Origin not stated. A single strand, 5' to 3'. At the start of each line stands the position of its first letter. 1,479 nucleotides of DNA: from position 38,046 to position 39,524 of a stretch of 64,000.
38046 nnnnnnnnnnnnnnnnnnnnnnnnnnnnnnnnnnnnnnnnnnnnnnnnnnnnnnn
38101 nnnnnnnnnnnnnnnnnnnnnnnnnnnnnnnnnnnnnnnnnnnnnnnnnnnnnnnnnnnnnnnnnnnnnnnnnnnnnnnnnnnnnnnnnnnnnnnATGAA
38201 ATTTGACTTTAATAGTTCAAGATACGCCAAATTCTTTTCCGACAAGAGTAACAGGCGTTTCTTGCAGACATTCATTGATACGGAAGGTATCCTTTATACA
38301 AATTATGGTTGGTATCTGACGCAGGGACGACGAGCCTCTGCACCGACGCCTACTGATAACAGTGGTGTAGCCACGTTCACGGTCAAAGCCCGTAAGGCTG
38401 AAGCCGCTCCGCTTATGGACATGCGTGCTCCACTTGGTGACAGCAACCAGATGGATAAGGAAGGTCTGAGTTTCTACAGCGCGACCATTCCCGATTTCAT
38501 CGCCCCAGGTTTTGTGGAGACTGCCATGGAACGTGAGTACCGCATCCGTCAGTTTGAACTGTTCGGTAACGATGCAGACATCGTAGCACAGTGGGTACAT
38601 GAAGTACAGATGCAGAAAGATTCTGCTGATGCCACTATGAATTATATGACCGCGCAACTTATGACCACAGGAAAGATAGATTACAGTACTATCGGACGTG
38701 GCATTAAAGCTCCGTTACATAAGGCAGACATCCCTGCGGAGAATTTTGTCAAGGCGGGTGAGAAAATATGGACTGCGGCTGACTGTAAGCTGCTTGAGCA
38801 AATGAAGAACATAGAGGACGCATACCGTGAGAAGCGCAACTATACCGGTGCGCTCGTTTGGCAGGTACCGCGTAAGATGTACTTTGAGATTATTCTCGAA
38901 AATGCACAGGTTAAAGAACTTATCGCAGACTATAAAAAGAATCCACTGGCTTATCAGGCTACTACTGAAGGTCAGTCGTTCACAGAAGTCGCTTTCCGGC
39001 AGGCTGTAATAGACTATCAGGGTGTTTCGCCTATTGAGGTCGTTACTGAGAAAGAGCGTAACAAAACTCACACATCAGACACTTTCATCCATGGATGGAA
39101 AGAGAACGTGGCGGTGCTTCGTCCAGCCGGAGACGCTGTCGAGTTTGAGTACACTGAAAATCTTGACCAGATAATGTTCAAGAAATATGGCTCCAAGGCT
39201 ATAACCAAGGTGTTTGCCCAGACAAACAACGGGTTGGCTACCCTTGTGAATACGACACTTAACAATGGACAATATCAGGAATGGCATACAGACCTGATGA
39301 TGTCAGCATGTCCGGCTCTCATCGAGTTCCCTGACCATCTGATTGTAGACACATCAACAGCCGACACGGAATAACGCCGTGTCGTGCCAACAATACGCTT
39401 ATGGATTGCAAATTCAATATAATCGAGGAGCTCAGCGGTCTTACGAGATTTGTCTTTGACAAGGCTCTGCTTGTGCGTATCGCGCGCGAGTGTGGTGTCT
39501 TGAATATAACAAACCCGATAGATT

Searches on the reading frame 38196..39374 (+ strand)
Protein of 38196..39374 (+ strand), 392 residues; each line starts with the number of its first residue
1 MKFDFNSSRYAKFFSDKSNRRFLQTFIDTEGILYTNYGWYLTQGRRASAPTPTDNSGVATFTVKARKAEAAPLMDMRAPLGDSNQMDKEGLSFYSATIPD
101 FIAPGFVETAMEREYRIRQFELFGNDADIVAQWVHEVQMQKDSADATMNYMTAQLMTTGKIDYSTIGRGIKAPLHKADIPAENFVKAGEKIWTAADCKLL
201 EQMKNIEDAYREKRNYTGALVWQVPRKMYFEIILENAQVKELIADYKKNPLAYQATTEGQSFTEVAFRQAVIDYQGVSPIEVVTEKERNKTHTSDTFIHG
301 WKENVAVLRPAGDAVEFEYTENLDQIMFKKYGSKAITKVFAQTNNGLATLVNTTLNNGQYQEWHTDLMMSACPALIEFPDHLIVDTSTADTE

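Call 57: search_protein_families(library=pfam, proteins=[window:38196-39374:+], max_evalue=0.001)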
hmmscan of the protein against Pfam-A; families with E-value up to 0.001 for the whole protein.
window:38196-39374:+ (392 aa): 0 families

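Call 58: search_dna_similar(query=window:38196-39374:+, collection=phages, mode=protein, max_rows=10)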
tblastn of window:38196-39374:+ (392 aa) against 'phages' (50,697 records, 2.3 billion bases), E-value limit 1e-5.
Records with a match: 1; places in all: 1; records where one place covers at least 80% of the query: 1.
Best place of each record, by identity: <60% 1.
By first word of the organism name: Bacteroides 1.
By host as written in the record: Bacteroides uniformis MB20-41 1.
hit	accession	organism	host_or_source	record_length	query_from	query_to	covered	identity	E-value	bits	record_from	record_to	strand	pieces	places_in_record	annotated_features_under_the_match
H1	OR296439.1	Bacteroides phage C3_41T2LP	Bacteroides uniformis MB20-41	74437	22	391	94%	29.1%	3e-42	164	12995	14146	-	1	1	major capsid protein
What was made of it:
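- The Bacteroidales assignment rests on promoter type and a 29%-identity capsid match to a Bacteroides phage (call 58).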
